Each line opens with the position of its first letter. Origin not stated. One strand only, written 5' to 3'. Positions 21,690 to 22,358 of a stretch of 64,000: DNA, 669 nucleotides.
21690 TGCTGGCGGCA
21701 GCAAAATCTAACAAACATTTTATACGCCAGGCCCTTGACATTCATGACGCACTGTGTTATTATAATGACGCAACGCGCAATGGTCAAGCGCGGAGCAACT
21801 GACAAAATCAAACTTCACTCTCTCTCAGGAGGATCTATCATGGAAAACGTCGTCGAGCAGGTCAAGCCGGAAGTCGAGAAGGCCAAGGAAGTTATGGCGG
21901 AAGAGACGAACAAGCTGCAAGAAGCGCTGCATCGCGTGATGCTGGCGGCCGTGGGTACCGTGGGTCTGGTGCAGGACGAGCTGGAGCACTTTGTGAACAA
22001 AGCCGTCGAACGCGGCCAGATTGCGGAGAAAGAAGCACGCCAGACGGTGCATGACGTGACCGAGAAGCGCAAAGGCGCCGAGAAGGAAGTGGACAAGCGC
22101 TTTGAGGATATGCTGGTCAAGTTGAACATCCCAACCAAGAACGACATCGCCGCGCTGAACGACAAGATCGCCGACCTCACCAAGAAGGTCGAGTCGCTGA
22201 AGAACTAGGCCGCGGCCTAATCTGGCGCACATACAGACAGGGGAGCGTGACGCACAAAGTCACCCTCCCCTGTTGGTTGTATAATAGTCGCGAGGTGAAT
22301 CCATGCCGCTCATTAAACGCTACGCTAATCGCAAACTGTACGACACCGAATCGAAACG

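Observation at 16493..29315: Phasin + PhaR, with no PHA synthase in the window, embedded in a dense neutral-lipid-handling neighbourhood (candidate lipid-body mobilisation locus)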

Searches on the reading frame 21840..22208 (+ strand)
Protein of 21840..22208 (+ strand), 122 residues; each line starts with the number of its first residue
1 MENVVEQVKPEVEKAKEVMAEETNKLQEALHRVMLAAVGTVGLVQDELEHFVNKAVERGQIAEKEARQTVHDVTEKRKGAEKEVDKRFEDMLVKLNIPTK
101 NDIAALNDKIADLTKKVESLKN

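Call 14: search_protein_families(library=ncbifam, proteins=[window:21840-22208:+], max_evalue=0.01)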
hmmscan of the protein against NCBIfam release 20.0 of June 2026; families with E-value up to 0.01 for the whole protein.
window:21840-22208:+ (122 aa): 3 families
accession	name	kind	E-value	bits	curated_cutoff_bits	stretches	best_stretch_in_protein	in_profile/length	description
TIGR01837.1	PHA_granule_1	subfamily_domain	4.7e-17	62.2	94.7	2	71-121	66-116/118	poly(hydroxyalkanoate) granule-associated protein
TIGR02132.1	phaR_Bmeg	equivalog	0.0031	17.5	148.4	1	45-121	17-92/189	polyhydroxyalkanoic acid synthase subunit PhaR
TIGR01834.1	PHA_synth_III_E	subfamily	0.0077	15.8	154.95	0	85-121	277-313/324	class III poly(R)-hydroxyalkanoic acid synthase subunit PhaE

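Call 15: search_protein_families(library=pfam, proteins=[window:21840-22208:+], max_evalue=1)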
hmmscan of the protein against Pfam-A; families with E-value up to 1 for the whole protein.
window:21840-22208:+ (122 aa): 16 families
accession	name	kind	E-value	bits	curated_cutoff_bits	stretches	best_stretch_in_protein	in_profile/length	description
PF05597.16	Phasin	-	3.4e-09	37.3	28.8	2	60-121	63-125/126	Poly(hydroxyalcanoate) granule associated protein (phasin)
PF07956.16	DUF1690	-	0.015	16.1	29.7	1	46-121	15-96/139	Protein of Unknown function (DUF1690)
PF06512.18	Na_trans_assoc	-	0.02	15.6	35.6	1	22-87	3-61/200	Sodium ion transport-associated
PF05811.18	DUF842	-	0.022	14.9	25.1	1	2-35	47-80/131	Eukaryotic protein of unknown function (DUF842)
PF05335.18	DUF745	-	0.025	14.7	33.3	1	3-91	62-151/183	Protein of unknown function (DUF745)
PF20155.4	TMP_3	-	0.027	14.6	41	1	17-96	105-180/192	Tape measure protein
PF04380.18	BMFP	-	0.03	15.2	37.2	1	65-121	13-69/77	Membrane fusogenic activity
PF10925.13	DUF2680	-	0.037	14.6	25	0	100-117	6-23/57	Protein of unknown function (DUF2680)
PF09712.15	PHA_synth_III_E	-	0.039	13.7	25.7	1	84-121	274-311/311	Poly(R)-hydroxyalkanoic acid synthase subunit (PHA_synth_III_E)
PF11630.13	Anti-LPS-SCYG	-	0.061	13.9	25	1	42-69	71-98/100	Anti-lipopolysaccharide factor/Scygonadin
PF24267.1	HVO_1552_C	-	0.067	13.8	27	1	20-76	5-61/98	HVO_1552, C-terminal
PF07464.16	ApoLp-III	-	0.13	12.8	36.3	1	2-49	97-144/146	Apolipophorin-III precursor (apoLp-III)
PF12085.13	DUF3562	-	0.13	12.4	26.3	0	67-95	5-33/60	Protein of unknown function (DUF3562)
PF25678.1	DUF7946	-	0.56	10.7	27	1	51-106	100-154/183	Domain of unknown function (DUF7946)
PF17383.7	kleA_kleC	-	0.65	10.8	25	0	99-121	22-44/76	Uncharacterized KorC regulated protein A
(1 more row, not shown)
